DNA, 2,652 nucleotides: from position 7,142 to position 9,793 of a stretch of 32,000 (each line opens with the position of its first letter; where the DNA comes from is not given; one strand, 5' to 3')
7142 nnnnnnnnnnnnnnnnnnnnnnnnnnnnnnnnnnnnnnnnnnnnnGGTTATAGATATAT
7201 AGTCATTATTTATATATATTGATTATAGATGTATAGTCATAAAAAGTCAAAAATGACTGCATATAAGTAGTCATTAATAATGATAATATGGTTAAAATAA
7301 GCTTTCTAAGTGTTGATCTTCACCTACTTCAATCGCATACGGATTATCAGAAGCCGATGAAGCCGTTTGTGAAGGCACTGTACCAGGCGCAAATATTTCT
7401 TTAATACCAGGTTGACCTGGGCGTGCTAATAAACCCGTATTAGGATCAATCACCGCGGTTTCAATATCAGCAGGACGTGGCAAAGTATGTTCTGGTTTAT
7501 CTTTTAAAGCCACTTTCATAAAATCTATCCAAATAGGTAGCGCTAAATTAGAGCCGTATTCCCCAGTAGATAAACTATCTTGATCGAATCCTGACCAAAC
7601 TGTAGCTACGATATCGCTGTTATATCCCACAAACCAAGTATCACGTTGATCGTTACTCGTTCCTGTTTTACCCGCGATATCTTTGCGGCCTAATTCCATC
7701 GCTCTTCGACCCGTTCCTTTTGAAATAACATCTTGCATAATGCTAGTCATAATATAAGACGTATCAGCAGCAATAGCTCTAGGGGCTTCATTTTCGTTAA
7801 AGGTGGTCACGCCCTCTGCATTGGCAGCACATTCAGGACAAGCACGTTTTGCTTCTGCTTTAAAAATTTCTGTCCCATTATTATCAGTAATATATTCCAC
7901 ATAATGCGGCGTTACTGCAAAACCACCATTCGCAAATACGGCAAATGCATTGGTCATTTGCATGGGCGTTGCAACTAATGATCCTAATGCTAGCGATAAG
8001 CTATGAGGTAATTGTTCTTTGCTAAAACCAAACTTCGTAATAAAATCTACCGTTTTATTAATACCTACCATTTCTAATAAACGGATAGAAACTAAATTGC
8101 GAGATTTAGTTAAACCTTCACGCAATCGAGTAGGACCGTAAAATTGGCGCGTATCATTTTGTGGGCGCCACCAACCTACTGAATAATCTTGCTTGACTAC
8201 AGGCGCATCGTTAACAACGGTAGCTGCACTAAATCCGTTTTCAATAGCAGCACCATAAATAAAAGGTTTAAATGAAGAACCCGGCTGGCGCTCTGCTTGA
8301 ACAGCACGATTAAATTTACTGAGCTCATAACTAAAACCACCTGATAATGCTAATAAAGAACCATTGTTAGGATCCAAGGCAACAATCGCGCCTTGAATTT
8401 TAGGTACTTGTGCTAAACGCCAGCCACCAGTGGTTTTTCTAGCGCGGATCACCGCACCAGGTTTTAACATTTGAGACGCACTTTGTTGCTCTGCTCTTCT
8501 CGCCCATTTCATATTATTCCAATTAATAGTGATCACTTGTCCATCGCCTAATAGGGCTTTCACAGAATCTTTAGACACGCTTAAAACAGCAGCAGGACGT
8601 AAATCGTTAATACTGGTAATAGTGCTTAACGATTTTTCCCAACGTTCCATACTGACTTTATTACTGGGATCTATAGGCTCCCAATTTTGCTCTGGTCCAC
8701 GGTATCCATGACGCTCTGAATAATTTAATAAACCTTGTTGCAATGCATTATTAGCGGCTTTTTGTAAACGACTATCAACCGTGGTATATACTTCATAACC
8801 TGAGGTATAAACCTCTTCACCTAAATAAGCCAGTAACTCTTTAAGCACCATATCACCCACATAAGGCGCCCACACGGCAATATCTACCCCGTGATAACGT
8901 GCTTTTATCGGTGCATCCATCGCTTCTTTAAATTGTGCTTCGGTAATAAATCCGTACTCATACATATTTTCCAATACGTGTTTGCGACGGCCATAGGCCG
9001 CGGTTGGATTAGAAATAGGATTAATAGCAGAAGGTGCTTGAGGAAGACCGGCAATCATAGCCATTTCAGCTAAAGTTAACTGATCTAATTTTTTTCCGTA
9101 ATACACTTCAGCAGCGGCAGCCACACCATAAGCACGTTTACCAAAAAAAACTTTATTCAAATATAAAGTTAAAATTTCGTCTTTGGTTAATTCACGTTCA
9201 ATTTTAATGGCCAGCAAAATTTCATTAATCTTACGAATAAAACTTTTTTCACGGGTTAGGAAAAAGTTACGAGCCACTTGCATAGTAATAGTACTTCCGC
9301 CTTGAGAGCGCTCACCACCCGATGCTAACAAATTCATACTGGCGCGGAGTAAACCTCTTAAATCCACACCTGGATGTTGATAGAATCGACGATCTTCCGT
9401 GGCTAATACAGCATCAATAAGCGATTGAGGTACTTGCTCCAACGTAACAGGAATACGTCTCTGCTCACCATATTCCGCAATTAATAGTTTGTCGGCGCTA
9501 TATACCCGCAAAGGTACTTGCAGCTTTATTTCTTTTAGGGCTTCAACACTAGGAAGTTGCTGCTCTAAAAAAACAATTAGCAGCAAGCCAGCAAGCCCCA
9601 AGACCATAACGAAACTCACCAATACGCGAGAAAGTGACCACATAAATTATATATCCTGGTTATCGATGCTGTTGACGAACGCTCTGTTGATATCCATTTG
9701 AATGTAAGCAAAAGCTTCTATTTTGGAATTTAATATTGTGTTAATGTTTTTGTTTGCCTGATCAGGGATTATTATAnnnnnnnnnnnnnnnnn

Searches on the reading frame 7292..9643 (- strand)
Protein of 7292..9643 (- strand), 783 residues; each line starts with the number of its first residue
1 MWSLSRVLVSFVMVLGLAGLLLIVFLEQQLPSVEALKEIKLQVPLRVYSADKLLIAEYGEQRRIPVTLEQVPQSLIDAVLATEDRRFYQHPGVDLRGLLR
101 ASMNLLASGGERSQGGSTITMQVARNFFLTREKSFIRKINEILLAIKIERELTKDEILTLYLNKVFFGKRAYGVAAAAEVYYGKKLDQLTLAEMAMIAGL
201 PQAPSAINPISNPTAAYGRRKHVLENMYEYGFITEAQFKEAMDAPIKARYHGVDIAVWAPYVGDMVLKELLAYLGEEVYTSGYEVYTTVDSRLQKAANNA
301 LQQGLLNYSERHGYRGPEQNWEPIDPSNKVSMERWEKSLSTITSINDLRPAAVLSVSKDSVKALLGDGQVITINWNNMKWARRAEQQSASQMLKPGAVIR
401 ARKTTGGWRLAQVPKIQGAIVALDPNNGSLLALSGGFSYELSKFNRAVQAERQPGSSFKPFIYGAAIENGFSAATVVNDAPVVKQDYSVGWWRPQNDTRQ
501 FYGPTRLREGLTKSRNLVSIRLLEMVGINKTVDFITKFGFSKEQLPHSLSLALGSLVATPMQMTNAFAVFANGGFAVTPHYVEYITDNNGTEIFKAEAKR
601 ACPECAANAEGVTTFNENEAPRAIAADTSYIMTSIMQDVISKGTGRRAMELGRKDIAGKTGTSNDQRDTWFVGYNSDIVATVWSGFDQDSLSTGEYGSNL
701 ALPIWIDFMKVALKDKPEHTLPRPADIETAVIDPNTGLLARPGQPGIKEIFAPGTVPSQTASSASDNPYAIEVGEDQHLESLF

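Call 3: search_protein_families(library=pfam, proteins=[window:7292-9643:-], max_evalue=0.1)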
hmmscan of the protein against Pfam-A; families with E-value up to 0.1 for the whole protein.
window:7292-9643:- (783 aa): 3 families
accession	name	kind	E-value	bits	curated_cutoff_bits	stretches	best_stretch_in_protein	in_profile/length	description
PF00912.28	Transgly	-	3e-64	216.2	27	1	54-227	4-177/178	Transglycosylase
PF00905.27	Transpeptidase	-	6.8e-35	121.1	22.1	1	418-676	1-266/299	Penicillin binding protein transpeptidase domain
PF17092.11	PCB_OB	-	9.7e-25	87.9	27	1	314-416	1-111/111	Penicillin-binding protein OB-like domain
